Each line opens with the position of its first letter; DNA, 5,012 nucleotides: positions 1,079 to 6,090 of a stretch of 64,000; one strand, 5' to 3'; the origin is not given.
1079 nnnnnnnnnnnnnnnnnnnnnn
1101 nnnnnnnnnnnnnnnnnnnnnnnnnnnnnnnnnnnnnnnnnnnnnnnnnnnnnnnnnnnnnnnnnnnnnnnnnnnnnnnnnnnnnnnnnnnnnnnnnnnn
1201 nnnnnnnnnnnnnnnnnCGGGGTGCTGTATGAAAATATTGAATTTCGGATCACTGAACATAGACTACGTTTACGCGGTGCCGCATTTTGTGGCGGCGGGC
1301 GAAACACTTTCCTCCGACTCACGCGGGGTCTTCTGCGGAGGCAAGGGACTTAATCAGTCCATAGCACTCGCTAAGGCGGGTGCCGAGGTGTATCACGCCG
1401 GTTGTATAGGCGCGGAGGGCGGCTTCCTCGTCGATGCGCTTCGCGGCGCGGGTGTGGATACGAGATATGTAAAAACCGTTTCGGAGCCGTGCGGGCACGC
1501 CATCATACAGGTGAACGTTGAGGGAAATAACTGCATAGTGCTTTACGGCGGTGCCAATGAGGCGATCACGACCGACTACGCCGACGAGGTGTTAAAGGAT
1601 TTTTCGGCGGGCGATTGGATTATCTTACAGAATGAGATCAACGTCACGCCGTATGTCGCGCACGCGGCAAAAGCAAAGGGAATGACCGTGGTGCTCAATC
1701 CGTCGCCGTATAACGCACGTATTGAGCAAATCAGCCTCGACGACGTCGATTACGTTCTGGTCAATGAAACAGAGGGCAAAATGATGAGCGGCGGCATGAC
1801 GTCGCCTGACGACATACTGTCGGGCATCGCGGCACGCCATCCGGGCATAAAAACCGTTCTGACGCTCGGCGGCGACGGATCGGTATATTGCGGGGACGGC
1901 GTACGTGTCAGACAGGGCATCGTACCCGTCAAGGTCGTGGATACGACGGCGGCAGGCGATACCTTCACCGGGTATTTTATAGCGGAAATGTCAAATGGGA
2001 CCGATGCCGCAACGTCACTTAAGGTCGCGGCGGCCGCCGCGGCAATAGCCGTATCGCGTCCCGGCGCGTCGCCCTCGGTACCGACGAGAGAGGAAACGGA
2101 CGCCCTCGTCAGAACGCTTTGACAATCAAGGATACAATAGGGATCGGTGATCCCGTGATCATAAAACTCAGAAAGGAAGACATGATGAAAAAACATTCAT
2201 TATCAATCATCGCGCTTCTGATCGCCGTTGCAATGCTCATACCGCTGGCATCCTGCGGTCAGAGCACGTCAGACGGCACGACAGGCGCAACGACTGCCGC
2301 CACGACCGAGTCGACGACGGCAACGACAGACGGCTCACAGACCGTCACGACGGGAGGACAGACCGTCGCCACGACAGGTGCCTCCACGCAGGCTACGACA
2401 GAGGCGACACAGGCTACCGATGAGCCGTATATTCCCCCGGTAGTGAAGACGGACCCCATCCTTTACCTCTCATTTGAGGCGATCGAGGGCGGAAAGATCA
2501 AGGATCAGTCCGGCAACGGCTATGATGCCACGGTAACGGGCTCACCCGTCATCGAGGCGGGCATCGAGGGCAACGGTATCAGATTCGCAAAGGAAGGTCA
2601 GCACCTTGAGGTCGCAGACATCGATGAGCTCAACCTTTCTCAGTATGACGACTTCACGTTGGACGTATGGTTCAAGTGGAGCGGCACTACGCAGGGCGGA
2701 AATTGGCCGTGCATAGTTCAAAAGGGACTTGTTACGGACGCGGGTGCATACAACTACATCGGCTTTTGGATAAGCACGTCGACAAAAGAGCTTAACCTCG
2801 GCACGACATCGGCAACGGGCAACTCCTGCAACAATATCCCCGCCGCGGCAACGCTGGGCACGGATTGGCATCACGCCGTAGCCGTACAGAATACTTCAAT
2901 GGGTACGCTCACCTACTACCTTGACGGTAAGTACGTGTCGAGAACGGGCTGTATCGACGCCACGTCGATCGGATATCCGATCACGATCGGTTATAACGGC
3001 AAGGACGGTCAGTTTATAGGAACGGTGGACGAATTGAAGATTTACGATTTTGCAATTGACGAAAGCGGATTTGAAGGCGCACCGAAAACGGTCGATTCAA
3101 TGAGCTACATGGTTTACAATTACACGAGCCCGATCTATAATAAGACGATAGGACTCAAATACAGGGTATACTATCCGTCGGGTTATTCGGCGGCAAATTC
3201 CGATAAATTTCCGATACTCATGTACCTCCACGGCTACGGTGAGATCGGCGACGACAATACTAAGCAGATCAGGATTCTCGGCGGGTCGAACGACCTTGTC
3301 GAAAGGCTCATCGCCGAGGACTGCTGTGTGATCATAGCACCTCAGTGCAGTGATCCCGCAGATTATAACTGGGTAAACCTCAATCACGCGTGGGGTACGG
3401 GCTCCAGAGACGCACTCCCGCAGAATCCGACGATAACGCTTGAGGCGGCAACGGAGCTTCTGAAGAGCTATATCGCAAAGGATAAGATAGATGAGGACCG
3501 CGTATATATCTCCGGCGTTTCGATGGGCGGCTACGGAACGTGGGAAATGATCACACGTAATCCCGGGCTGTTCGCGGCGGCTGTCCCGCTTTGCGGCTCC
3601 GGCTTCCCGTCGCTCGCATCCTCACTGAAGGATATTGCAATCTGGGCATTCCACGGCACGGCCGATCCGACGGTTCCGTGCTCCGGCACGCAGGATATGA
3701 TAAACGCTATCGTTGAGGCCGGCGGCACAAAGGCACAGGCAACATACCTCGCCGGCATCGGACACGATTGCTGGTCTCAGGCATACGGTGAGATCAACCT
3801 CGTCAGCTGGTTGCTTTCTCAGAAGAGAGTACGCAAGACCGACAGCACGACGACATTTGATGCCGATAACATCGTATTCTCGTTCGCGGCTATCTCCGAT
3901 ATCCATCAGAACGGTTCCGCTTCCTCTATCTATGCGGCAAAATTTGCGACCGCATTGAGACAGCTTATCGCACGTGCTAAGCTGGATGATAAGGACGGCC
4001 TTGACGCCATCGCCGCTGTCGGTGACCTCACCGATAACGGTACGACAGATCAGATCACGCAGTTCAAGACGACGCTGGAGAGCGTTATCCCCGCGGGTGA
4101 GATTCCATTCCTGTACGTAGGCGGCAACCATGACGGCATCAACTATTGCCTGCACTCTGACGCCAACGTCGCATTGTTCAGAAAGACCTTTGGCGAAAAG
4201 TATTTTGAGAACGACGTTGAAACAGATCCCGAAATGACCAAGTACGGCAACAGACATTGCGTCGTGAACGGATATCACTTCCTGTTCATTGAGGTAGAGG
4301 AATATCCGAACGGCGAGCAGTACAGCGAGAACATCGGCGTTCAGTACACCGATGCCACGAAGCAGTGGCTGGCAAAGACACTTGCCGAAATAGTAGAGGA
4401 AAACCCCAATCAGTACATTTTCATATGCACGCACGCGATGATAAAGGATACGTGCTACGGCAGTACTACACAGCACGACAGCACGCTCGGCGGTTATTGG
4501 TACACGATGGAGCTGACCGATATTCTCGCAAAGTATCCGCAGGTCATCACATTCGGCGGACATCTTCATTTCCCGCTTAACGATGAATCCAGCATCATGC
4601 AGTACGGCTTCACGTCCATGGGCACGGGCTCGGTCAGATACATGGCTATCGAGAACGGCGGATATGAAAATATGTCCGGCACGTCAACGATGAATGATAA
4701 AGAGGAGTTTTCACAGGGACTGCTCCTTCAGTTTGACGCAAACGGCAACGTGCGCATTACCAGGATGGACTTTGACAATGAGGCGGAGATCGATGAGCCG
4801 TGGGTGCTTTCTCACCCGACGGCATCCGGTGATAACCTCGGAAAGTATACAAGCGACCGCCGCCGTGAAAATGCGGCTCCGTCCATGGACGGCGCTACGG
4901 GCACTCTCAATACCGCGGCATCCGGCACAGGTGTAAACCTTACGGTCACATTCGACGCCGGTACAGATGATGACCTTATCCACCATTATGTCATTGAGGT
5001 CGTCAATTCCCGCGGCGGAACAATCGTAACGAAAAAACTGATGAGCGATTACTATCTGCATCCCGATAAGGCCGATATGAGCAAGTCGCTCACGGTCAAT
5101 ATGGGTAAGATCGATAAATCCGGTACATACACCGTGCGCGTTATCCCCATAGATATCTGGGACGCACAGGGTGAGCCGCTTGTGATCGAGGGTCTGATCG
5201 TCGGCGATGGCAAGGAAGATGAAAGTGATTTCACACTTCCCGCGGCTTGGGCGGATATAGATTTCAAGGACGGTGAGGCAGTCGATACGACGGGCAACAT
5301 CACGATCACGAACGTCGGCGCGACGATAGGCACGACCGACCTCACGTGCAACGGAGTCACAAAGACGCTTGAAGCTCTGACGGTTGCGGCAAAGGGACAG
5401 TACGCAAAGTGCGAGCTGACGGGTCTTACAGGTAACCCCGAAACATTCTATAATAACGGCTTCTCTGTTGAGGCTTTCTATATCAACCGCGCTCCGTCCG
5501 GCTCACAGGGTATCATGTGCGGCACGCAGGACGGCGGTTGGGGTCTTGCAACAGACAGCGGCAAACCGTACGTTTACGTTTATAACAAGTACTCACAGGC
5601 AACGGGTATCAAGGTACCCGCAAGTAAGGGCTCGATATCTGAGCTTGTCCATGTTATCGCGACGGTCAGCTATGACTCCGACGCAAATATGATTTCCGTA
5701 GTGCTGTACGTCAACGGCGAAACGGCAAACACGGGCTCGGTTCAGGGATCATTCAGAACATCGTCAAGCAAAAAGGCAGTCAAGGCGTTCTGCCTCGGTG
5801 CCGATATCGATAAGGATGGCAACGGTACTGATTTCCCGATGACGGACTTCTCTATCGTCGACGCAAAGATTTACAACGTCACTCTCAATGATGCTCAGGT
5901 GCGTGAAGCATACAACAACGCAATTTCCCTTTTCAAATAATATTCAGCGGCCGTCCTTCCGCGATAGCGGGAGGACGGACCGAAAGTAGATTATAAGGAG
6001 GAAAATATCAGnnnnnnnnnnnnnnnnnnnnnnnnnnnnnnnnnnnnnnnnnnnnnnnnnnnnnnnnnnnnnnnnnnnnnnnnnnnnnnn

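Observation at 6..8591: Ribokinase flanked by a cytoplasmic and a surface-anchored ADP-ribosylglycohydrolase paralog plus an exported phosphoesterase: candidate extracellular ribosyl/ADP-ribosyl salvage locus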

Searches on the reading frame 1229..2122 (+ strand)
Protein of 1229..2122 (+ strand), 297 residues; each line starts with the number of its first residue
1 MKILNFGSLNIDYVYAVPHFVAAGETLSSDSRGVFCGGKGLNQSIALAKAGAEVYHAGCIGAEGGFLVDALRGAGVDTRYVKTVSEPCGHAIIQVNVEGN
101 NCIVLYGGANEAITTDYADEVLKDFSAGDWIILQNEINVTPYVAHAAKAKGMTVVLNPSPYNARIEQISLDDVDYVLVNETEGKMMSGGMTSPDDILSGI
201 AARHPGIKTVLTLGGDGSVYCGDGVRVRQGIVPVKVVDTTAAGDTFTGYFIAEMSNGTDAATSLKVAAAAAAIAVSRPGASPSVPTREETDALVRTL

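Call 5: search_protein_families(library=pfam, proteins=[window:1229-2122:+], max_evalue=0.01)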
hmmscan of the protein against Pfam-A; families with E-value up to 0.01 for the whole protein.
window:1229-2122:+ (297 aa): 1 family
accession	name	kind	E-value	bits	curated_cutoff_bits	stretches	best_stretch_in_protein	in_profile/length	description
PF00294.29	PfkB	-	1.8e-44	152.7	25.8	1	3-287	4-302/302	pfkB family carbohydrate kinase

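Call 6: search_protein_families(library=ncbifam, proteins=[window:1229-2122:+], max_evalue=0.01)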
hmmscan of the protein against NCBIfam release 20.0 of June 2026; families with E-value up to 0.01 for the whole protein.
window:1229-2122:+ (297 aa): 23 families
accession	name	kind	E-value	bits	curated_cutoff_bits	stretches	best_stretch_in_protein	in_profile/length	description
TIGR02152.1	D_ribokin_bact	equivalog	3.4e-65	220.3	299.65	1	5-290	3-296/298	ribokinase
NF008353.0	PRK11142.1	equivalog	2e-55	188.5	341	1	2-294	4-303/307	ribokinase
TIGR04382.1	myo_inos_iolC_N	equivalog_domain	1.1e-20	74.1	300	1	34-293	31-308/309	5-dehydro-2-deoxygluconokinase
NF041134.1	R1P_kin_Thcocales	equivalog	1.7e-19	70.4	500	1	2-289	2-277/291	ADP-dependent ribose-1-phosphate kinase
NF053626.1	RibKinHalex1628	equivalog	2.6e-19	69.8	330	1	2-294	3-291/293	ATP-dependent ribose-1-phosphate kinase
TIGR03168.1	1-PFK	subfamily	1.3e-18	66.9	216.4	1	11-293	10-298/305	hexose kinase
TIGR03828.1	pfkB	equivalog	2.1e-18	66.4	292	1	11-292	10-297/305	1-phosphofructokinase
NF007321.0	PRK09813.1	equivalog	2.5e-15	56.7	247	1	34-280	21-260/261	fructoselysine 6-kinase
NF040938.1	KDG_KDGal_kin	equivalog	3.4e-14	52.7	400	1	171-295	182-304/305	bifunctional 2-dehydro-3-deoxygluconokinase/2-dehydro-3-deoxygalactonokinase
NF041320.1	pfkB_Halo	equivalog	3.5e-13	49.6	400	2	208-281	209-283/302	1-phosphofructokinase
NF041332.1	KDG_KDGal_kin_Halo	equivalog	5e-13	49.2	440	1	170-294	187-310/320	bifunctional 2-dehydro-3-deoxygluconokinase/2-dehydro-3-deoxygalactonokinase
NF049991.1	TagKinase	equivalog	3e-10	39.4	420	1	48-295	52-316/321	tagatose kinase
NF006957.1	PRK09434.1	equivalog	4.9e-09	36.1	450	1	173-289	180-301/302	fructokinase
NF007068.0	PRK09513.1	equivalog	7.8e-09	35.1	432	1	201-278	211-289/312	1-phosphofructokinase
NF047869.1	myo_kin_aldol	exception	1.7e-08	33.3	600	1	229-293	267-330/586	bifunctional 5-dehydro-2-deoxygluconokinase/5-dehydro-2-deoxyphosphogluconate aldolase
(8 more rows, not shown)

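Call 10: find_encoding_contigs(protein=window:1229-2122:+, flank=10000, max_places=6)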
Protein window:1229-2122:+ (297 aa): 1 contig read that carries it; 1 place shown.
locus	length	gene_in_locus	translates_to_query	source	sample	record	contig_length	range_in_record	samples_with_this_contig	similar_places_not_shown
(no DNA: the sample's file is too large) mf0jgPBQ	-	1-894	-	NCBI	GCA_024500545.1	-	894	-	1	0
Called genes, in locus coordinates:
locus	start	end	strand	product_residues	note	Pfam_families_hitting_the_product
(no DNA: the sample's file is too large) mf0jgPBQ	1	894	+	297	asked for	PF00294:PfkB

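Call 50: search_solved_structures(query=window:1229-2122:+, max_evalue=1e-20, show_alignments=1)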
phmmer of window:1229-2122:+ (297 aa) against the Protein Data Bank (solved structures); distinct sequences matched with E-value up to 1e-20: 11.
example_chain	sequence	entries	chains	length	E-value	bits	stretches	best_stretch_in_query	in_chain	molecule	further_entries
3ry7_A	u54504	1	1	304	2e-41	145.5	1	2-291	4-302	Ribokinase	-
6znx_A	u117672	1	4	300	6.3e-41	143.9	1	3-294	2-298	Ribokinase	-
8cqx_A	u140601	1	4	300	2.4e-40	142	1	3-294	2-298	Ribokinase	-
6ilr_A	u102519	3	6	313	2.1e-39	138.9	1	6-290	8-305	Ribokinase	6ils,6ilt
4x8f_A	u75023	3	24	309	9.2e-38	133.5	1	2-294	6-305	Ribokinase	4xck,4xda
1vm7_A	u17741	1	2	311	7.9e-37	130.5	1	6-296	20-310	ribokinase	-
1gqt_A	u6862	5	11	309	9.4e-37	130.2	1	5-294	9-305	RIBOKINASE | PROTEIN (RIBOKINASE)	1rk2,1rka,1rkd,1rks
6cw5_A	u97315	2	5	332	4.4e-34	121.5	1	4-287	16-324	Ribokinase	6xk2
11bl_A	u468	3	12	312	9.7e-33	117.1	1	2-294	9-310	Ribokinase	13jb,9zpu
5zwy_A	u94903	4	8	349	1.1e-27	100.5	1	3-291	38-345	Ribokinase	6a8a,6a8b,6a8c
9m8t_A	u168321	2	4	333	6.8e-23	84.8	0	3-186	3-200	Ribokinase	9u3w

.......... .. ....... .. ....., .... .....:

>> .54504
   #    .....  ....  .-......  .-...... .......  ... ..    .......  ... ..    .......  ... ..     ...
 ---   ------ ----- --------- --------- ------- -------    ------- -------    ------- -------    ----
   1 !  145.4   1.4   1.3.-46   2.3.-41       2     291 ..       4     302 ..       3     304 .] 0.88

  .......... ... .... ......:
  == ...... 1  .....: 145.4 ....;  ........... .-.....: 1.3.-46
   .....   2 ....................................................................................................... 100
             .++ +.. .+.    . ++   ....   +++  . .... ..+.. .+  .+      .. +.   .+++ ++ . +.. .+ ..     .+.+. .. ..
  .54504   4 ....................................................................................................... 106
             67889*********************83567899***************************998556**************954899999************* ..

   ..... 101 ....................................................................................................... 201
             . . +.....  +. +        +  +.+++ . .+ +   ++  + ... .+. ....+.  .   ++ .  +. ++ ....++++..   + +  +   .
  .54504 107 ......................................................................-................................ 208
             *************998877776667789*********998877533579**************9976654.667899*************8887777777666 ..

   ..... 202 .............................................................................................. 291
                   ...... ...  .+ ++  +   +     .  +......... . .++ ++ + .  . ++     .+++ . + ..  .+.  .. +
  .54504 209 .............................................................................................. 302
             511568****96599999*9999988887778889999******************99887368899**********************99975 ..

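Call 79: search_protein_families(library=padloc, proteins=[window:1229-2122:+], max_evalue=0.01)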
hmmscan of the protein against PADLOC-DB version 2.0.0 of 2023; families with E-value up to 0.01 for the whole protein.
window:1229-2122:+ (297 aa): 0 families

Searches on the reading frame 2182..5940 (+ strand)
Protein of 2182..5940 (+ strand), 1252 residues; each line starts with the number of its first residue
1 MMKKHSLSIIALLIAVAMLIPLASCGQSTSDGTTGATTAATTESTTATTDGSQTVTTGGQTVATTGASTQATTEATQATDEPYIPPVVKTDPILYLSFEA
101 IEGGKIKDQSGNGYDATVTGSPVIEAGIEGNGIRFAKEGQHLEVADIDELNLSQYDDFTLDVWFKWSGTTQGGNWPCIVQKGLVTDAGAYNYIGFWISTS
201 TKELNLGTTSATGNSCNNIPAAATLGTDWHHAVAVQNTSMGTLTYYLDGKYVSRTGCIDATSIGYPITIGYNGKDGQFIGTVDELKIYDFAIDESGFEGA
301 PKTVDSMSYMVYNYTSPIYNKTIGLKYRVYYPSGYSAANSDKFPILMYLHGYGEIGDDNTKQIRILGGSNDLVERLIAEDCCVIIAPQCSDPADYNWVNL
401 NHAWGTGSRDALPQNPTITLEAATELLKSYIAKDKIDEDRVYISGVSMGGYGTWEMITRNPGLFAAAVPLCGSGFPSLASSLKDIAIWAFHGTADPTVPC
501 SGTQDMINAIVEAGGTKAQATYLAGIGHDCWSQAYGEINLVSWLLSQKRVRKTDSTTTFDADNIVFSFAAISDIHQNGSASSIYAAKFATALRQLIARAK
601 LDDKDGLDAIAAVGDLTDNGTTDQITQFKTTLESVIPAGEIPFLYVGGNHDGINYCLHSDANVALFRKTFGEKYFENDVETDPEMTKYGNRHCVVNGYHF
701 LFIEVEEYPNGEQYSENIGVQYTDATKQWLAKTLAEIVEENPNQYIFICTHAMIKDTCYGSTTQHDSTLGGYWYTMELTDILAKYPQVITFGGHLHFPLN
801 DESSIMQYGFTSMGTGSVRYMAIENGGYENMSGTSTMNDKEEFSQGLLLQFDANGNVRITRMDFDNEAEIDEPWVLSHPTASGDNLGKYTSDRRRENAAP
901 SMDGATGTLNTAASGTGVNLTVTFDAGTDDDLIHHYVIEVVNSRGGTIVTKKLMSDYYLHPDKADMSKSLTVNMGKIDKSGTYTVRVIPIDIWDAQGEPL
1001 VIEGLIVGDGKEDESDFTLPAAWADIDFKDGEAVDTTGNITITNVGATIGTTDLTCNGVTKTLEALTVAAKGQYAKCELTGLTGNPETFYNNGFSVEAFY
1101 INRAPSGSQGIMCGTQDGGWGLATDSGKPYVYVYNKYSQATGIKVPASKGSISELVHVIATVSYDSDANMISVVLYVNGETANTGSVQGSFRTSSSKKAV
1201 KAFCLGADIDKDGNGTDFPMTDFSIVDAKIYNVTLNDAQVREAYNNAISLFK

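Call 5: search_protein_families(library=pfam, proteins=[window:2182-5940:+], max_evalue=0.01)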
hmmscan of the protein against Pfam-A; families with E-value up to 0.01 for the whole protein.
window:2182-5940:+ (1252 aa): 6 families
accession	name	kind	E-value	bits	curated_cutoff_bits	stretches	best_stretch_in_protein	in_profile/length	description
PF00149.33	Metallophos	-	7.5e-11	43.3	21.5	1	567-796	2-189/191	Calcineurin-like phosphoesterase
PF00756.26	Esterase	-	8e-07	29.5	22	1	326-472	9-148/251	Putative esterase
PF00326.27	Peptidase_S9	-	9.1e-07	29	22.6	1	425-471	50-96/213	Prolyl oligopeptidase family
PF02230.22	Abhydrolase_2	-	7.1e-05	23.2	23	1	345-534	16-205/217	Phospholipase/Carboxylesterase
PF10503.15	Esterase_PHB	-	0.0016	18.1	23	1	327-485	3-143/219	Esterase PHB depolymerase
PF01738.24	DLH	-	0.002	18.2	21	1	429-528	87-186/217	Dienelactone hydrolase family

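Call 6: search_protein_families(library=ncbifam, proteins=[window:2182-5940:+], max_evalue=0.01)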
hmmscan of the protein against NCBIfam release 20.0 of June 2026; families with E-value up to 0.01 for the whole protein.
window:2182-5940:+ (1252 aa): 5 families
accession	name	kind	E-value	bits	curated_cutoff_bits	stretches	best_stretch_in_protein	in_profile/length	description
NF050058.1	e_dPHAscl_type1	hypoth_equivalog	6.3e-15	55.4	150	1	324-518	7-212/276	extracellular catalytic domain type 1 short-chain-length polyhydroxyalkanoate depolymerase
TIGR01840.1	esterase_phb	subfamily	6.4e-06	25.8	107.85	1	342-481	12-137/213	PHB depolymerase family esterase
NF007857.0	PRK10566.1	equivalog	2e-05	24.5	201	1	422-482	90-150/249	esterase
NF050057.1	e_dPHAmcl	equivalog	0.00027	20.3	270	1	434-543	133-247/252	extracellular medium-chain-length polyhydroxyalkanoate depolymerase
NF051441.1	BisHyethTerphBdeA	equivalog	0.0074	15.6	520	0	422-472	151-200/305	bis(hydroxyethyl) terephthalate hydrolase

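Call 17: search_solved_structures(query=window:2182-5940:+, max_evalue=0.001)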
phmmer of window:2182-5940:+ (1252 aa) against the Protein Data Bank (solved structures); distinct sequences matched with E-value up to 0.001: 6.
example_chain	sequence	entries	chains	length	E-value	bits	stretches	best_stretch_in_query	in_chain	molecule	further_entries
3doh_A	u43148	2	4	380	1.5e-35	125.3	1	314-549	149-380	esterase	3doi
4q82_A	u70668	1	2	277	1e-18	69.6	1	430-549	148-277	Phospholipase/Carboxylesterase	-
3wyd_A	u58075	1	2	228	1.3e-17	65.9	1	312-553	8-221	LC-Est1C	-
7yvt_A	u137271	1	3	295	0.0001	23.2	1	326-472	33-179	S-formylglutathione hydrolase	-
7xrt_A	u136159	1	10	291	0.00026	21.8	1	315-474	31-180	Ferulic acid esterase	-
7xrv_A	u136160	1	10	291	0.00067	20.5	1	315-474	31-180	Ferulic acid esterase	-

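Call 79: search_protein_families(library=padloc, proteins=[window:2182-5940:+], max_evalue=0.01)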
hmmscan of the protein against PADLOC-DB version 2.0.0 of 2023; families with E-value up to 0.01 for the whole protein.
window:2182-5940:+ (1252 aa): 0 families

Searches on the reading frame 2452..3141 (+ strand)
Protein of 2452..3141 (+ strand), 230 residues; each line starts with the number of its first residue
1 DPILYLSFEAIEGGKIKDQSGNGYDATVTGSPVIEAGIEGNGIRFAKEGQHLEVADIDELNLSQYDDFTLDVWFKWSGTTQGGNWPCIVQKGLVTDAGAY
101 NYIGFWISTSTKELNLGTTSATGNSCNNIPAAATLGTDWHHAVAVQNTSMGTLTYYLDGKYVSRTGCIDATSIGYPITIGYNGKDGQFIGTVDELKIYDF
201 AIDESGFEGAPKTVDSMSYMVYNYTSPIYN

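Call 46: search_protein_families(library=pfam, proteins=[window:2452-3141:+], max_evalue=1)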
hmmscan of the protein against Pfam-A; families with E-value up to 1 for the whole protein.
window:2452-3141:+ (230 aa): 2 families
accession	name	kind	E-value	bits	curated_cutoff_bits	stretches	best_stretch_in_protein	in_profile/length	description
PF13385.13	Laminin_G_3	-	3e-14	53.9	27.6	1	50-203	5-146/151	Concanavalin A-like lectin/glucanases superfamily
PF16443.10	DUF5040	-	0.011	15.8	25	1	96-153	96-153/227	Domain of unknown function (DUF5040)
